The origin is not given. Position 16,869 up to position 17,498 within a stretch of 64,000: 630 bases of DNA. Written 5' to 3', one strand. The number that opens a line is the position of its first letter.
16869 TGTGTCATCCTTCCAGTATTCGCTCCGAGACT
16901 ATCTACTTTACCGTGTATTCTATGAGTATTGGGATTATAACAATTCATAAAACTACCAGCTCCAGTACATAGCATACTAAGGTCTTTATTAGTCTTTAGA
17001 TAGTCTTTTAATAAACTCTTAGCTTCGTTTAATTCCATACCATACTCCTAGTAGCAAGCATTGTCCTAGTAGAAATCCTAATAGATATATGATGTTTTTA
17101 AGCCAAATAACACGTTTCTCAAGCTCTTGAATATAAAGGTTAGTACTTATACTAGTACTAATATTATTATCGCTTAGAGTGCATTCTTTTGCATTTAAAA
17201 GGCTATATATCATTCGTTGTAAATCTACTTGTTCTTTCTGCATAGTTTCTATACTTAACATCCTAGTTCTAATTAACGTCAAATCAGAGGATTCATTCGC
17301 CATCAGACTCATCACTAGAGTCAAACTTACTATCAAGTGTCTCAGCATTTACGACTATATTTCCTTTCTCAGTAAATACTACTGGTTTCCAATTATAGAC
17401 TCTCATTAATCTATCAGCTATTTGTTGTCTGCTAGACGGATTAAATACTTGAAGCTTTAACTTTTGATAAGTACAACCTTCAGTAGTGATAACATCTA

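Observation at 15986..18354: Family-A DNA polymerase split into two ORFs by a 254-bp insert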

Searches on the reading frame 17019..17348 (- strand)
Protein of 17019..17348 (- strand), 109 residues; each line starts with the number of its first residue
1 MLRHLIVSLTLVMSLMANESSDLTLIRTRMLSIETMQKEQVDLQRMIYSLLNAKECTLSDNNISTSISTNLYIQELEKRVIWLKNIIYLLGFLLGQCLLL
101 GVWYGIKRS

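Call 3: search_protein_families(library=pfam, proteins=[window:17019-17348:-], max_evalue=0.1)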
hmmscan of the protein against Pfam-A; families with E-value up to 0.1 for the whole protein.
window:17019-17348:- (109 aa): 1 family
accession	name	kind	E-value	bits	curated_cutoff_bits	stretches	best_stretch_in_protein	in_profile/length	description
PF15431.11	TMEM190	-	0.077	13.5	25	0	27-65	86-123/128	Transmembrane protein 190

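Call 46: search_protein_families(library=pfam, proteins=[window:17019-17303:-], max_evalue=0.01)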
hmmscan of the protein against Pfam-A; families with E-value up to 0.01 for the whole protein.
window:17019-17303:- (94 aa): 0 families

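Call 47: search_protein_families(library=phrogs, proteins=[window:17019-17303:-], max_evalue=0.01)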
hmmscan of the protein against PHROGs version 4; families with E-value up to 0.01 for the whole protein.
window:17019-17303:- (94 aa): 0 families

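Call 52: find_homologous_proteins(query=window:17019-17303:-, max_evalue=0.01)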
Query window:17019-17303:- (94 aa): 22 proteins with E <= 0.01 among 22 candidates.
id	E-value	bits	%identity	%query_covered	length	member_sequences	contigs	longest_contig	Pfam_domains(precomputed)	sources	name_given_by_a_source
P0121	1.9e-52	192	100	100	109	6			-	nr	nr:MAG TPA: hypothetical protein [Caudoviricetes sp.]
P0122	1.0e-50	187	96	100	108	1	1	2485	-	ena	-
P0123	7.9e-50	184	95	100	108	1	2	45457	-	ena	-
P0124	1.0e-49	184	95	100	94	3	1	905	-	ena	-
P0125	1.9e-49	183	93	100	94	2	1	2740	-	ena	-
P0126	5.1e-49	181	94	100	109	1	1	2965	-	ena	-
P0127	5.3e-49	181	93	100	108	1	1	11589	-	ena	-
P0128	9.6e-49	181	93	100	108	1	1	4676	-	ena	-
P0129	1.0e-48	181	91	100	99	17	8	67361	-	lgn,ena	-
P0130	1.1e-48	180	91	100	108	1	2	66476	-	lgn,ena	-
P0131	1.3e-48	180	91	100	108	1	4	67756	-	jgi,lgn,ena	-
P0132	1.5e-48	180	91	100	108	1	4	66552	-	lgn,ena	-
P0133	1.9e-48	180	93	100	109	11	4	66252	-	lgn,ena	-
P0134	3.7e-48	179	90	100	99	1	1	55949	-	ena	-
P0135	1.3e-47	177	89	100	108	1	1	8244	-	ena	-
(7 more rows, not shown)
